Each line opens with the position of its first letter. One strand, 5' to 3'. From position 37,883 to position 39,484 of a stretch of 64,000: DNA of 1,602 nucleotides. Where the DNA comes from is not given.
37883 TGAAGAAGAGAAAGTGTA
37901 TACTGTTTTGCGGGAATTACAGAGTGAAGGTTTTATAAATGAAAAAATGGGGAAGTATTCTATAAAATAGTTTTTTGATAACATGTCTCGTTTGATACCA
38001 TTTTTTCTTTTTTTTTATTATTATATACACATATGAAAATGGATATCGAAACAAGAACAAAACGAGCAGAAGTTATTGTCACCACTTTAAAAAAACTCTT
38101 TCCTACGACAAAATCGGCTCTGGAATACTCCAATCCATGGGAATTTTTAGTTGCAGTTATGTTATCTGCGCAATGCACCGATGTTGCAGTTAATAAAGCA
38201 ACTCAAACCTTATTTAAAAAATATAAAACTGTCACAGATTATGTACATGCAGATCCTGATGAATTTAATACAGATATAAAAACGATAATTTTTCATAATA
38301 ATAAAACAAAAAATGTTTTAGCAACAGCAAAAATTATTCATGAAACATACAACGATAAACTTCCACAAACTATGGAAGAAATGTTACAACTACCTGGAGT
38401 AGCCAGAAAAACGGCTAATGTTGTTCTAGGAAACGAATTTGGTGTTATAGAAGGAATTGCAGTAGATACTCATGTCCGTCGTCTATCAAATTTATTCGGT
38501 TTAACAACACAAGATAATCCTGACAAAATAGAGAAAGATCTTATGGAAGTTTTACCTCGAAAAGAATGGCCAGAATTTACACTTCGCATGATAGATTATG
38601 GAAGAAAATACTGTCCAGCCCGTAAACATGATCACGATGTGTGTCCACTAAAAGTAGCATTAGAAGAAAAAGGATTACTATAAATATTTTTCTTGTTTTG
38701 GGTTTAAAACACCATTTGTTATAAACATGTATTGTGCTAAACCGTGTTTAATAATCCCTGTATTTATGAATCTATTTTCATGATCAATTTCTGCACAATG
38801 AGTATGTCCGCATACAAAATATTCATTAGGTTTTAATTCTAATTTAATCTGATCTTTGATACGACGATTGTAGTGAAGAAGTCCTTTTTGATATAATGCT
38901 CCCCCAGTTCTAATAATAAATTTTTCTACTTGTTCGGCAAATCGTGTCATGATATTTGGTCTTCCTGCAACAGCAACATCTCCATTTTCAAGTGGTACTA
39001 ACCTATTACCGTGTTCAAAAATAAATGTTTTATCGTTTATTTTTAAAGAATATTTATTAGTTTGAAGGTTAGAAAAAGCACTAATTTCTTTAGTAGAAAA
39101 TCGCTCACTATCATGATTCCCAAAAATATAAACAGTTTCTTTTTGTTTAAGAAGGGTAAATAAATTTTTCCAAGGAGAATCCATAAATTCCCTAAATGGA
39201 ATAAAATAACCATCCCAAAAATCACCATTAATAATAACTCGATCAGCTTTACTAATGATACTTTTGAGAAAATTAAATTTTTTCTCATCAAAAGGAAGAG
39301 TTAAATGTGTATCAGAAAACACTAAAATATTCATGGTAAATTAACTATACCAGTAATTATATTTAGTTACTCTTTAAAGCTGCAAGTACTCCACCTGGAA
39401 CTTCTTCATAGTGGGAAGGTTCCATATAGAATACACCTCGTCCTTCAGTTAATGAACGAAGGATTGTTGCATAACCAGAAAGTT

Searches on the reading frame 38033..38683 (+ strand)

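Call 31: search_protein_families(library=pfam, proteins=[window:38033-38683:+], max_evalue=0.001)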
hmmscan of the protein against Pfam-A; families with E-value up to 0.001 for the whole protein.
window:38033-38683:+ (216 aa): 2 families
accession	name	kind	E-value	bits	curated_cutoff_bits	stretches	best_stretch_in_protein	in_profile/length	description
PF00730.31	HhH-GPD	-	1e-21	77.7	26.2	1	40-175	1-107/108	HhH-GPD superfamily base excision DNA repair protein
PF00633.29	HHH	-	1.9e-05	24.7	24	1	105-132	1-28/30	Helix-hairpin-helix motif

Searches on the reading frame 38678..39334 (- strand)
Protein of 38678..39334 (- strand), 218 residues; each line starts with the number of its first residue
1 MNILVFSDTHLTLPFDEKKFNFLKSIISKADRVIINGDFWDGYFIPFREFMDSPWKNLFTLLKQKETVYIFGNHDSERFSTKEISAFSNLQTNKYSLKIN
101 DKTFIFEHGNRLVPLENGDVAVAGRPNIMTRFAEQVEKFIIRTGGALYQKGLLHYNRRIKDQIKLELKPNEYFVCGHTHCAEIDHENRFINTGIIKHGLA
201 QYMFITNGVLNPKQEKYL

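Call 31: search_protein_families(library=pfam, proteins=[window:38678-39334:-], max_evalue=0.001)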
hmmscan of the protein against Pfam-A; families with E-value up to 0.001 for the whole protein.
window:38678-39334:- (218 aa): 2 families
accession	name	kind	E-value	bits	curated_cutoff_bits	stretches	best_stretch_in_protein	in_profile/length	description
PF12850.12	Metallophos_2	-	1.3e-12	48.4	27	1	1-196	1-136/154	Calcineurin-like phosphoesterase superfamily domain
PF00149.33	Metallophos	-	9.7e-11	42.9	21.5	1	1-180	1-190/191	Calcineurin-like phosphoesterase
